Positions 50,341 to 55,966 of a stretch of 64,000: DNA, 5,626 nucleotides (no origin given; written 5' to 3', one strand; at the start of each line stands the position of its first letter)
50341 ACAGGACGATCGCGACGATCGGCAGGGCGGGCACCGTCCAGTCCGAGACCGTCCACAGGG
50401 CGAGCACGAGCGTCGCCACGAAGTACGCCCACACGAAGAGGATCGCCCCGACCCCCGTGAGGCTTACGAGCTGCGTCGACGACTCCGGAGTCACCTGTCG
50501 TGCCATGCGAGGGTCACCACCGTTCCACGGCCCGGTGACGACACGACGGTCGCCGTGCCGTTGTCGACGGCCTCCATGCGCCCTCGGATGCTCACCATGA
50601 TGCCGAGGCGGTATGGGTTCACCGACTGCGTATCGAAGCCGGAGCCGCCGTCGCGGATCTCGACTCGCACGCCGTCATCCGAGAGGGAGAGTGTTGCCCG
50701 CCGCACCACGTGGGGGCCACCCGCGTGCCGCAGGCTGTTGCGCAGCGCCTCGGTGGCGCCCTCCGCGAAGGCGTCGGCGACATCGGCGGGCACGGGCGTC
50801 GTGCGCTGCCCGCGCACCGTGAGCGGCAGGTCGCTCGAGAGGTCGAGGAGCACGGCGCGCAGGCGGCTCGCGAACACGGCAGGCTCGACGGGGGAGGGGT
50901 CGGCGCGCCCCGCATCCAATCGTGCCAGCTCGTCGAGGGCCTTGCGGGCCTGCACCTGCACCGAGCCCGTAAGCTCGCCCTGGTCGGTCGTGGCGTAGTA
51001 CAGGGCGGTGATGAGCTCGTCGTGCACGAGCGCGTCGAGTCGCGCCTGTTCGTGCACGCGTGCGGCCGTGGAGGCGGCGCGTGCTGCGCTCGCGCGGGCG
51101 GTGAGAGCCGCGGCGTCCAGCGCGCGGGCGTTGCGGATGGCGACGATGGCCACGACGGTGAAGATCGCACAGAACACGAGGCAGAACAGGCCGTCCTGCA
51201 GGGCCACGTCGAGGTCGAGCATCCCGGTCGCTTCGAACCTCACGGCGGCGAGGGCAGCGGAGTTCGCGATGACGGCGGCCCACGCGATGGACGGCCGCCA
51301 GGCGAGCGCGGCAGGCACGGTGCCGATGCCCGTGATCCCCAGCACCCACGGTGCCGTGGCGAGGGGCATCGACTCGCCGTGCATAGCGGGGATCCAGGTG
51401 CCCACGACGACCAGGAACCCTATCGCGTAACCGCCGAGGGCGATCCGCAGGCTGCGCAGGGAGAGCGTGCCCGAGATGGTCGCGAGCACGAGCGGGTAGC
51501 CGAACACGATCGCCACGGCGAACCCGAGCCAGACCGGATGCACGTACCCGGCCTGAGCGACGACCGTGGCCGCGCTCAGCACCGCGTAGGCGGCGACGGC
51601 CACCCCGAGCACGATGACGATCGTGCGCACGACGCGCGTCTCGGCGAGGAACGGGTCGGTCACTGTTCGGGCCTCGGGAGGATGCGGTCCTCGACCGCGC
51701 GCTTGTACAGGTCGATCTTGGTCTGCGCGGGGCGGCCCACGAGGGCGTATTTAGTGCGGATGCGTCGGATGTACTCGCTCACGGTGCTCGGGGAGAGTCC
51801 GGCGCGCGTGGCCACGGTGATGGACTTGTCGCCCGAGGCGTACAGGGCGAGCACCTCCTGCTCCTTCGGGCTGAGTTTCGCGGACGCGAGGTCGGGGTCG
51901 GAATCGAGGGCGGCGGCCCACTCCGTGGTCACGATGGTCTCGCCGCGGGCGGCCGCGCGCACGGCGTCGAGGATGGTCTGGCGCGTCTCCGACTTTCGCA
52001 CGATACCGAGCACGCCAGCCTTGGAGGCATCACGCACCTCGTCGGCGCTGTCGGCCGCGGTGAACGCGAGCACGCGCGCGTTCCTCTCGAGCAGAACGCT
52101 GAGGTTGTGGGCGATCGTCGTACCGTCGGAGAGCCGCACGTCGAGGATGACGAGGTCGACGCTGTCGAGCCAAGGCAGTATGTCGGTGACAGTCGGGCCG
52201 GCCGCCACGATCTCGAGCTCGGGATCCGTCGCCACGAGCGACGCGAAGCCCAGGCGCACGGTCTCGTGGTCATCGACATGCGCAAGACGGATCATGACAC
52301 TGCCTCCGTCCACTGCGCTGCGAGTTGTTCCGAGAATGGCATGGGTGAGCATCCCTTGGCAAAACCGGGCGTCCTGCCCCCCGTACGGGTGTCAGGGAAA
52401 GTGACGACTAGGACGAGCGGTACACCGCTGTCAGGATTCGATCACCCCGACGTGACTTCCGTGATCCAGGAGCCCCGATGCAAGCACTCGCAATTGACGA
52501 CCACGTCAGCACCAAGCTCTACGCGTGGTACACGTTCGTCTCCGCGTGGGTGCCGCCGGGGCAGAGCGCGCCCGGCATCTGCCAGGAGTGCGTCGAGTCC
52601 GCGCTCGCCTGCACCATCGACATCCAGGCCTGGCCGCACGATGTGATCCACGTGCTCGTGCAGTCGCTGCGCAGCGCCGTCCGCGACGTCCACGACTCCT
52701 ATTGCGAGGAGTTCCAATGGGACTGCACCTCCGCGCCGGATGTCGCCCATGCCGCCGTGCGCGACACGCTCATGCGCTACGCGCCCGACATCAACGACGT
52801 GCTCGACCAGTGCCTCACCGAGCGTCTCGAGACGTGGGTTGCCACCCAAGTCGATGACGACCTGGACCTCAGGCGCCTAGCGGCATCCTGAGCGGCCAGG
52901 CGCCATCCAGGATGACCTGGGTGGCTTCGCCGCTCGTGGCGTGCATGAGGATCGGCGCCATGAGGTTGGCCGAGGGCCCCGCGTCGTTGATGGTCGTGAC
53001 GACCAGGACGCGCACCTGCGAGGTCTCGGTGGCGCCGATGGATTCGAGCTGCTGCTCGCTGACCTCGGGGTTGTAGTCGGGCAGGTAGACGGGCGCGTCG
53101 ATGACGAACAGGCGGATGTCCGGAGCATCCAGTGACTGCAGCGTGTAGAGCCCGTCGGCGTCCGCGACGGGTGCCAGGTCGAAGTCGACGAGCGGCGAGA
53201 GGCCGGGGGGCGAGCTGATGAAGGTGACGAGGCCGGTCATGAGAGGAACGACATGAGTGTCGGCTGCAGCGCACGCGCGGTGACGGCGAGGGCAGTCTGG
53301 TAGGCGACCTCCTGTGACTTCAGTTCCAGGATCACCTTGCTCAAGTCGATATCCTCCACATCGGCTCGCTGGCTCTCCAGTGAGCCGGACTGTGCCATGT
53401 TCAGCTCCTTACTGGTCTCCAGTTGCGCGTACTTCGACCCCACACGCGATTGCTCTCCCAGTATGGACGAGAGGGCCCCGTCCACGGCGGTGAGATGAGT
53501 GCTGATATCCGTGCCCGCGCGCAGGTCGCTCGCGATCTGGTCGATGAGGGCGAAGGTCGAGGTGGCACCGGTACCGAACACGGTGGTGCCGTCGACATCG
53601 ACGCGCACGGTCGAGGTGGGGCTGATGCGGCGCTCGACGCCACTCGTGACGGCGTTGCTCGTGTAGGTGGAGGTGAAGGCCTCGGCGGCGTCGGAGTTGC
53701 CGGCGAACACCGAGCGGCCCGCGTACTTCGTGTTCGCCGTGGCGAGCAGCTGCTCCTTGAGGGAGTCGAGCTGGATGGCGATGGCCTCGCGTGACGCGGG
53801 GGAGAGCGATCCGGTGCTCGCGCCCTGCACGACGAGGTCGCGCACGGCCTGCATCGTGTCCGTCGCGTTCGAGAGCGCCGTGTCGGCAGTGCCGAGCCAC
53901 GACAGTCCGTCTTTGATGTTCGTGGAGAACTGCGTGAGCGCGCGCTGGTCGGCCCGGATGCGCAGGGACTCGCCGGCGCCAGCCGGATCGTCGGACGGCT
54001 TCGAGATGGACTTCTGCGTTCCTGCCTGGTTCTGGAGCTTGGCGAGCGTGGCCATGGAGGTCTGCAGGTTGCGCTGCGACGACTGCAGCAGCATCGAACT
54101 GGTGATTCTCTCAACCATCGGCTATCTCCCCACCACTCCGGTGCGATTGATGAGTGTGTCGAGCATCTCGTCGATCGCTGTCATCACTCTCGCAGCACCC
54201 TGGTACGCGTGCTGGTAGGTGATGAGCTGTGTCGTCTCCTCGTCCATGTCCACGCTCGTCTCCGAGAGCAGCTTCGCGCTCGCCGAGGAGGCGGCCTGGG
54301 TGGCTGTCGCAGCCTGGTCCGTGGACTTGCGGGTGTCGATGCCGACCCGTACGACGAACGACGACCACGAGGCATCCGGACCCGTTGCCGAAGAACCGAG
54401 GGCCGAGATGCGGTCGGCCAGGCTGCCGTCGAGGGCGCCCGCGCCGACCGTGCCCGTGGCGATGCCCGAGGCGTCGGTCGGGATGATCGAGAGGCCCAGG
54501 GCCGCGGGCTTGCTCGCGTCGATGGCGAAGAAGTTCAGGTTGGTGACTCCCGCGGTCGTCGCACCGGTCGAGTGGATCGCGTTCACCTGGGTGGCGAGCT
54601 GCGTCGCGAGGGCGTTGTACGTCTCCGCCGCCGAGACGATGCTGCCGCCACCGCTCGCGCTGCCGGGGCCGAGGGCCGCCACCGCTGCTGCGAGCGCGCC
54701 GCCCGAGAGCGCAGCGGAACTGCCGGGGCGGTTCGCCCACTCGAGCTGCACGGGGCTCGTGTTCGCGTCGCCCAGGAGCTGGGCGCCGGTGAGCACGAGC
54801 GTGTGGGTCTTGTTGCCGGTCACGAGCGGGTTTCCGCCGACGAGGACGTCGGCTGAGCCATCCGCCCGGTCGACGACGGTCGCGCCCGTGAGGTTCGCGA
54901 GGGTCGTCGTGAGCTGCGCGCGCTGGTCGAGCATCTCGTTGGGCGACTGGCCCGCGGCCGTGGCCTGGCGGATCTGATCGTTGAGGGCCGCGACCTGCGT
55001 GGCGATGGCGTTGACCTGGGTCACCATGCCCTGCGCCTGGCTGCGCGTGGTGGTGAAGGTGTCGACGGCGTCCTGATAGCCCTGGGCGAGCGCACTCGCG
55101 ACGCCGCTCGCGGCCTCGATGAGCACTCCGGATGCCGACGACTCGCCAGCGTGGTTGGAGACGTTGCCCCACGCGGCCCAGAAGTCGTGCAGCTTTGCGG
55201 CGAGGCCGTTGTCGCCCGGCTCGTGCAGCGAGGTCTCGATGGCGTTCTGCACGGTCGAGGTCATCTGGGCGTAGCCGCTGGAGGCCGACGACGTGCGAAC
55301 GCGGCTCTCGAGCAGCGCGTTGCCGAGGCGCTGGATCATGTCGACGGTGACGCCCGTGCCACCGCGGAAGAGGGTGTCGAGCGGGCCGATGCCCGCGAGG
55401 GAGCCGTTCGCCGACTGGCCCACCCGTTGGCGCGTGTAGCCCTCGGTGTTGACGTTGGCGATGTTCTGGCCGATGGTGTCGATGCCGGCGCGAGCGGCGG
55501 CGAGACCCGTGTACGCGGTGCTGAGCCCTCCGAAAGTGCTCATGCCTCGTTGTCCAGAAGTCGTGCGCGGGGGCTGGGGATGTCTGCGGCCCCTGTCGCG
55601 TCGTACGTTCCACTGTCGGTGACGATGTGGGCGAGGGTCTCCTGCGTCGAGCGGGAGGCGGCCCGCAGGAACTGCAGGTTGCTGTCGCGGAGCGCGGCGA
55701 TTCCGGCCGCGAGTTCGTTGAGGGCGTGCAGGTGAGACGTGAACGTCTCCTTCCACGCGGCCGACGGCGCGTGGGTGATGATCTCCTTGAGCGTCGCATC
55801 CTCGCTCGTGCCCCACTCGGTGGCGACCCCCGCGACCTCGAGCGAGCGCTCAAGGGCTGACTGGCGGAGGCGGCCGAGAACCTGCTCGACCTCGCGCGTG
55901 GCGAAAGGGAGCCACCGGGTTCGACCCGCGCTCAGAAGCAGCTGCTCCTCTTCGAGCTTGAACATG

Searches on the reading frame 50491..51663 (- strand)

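Call 19: search_protein_families(library=pfam, proteins=[window:50491-51663:-], max_evalue=0.01)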
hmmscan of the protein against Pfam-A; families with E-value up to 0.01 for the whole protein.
window:50491-51663:- (390 aa): 2 families
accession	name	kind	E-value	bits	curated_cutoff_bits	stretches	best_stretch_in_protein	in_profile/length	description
PF02518.31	HATPase_c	-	2.9e-06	28.1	26.4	1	303-386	10-106/111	Histidine kinase-, DNA gyrase B-, and HSP90-like ATPase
PF13581.12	HATPase_c_2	-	0.00013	22.4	27.4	1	288-351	21-87/127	Histidine kinase-like ATPase domain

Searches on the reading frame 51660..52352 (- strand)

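Call 22: search_protein_families(library=pfam, proteins=[window:51660-52352:-], max_evalue=0.01)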
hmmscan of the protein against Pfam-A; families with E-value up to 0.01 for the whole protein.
window:51660-52352:- (230 aa): 2 families
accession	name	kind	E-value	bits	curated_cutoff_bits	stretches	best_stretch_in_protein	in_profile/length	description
PF00072.30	Response_reg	-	3.2e-09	37.4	30.2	1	26-132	4-111/111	Response regulator receiver domain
PF00196.25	GerE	-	1.9e-08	34.2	23.5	1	159-201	2-44/57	Bacterial regulatory proteins, luxR family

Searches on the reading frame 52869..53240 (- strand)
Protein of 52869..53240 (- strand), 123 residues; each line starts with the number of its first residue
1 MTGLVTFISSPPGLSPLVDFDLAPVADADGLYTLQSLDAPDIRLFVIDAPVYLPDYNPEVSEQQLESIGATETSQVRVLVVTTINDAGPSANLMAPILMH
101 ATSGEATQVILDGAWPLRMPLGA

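Call 22: search_protein_families(library=pfam, proteins=[window:52869-53240:-], max_evalue=0.01)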
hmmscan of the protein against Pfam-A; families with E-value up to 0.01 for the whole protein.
window:52869-53240:- (123 aa): 1 family
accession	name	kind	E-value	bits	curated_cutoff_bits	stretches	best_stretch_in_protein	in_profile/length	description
PF02623.20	FliW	-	2.7e-21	76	25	1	12-121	8-122/122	FliW protein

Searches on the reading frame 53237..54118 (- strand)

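Call 22: search_protein_families(library=pfam, proteins=[window:53237-54118:-], max_evalue=0.01)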
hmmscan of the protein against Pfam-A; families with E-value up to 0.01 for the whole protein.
window:53237-54118:- (293 aa): 2 families
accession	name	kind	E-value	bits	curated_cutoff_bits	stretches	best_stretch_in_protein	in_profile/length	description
PF00669.25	Flagellin_N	-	2.4e-20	73.5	26.6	1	8-141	4-137/139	Bacterial flagellin N-terminal helical region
PF00700.27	Flagellin_C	-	5.6e-06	27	23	1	209-292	1-86/86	Bacterial flagellin C-terminal helical region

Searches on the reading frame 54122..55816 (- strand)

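Call 22: search_protein_families(library=pfam, proteins=[window:54122-55816:-], max_evalue=0.01)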
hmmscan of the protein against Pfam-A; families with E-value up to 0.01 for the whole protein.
window:54122-55816:- (564 aa): 3 families
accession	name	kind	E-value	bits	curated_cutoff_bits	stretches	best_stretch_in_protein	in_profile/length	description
PF22638.1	FlgK_D1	-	5.5e-47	160.7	28.6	1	192-430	3-233/233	Flagellar hook-associated protein FlgK helical domain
PF06429.18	Flg_bbr_C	-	1.3e-11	44.2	23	1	520-557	8-45/46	Flagellar basal body rod FlgEFG protein C-terminal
PF00460.25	Flg_bb_rod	-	2.6e-06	27.7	20.7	1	98-128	1-31/31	Flagella basal body rod protein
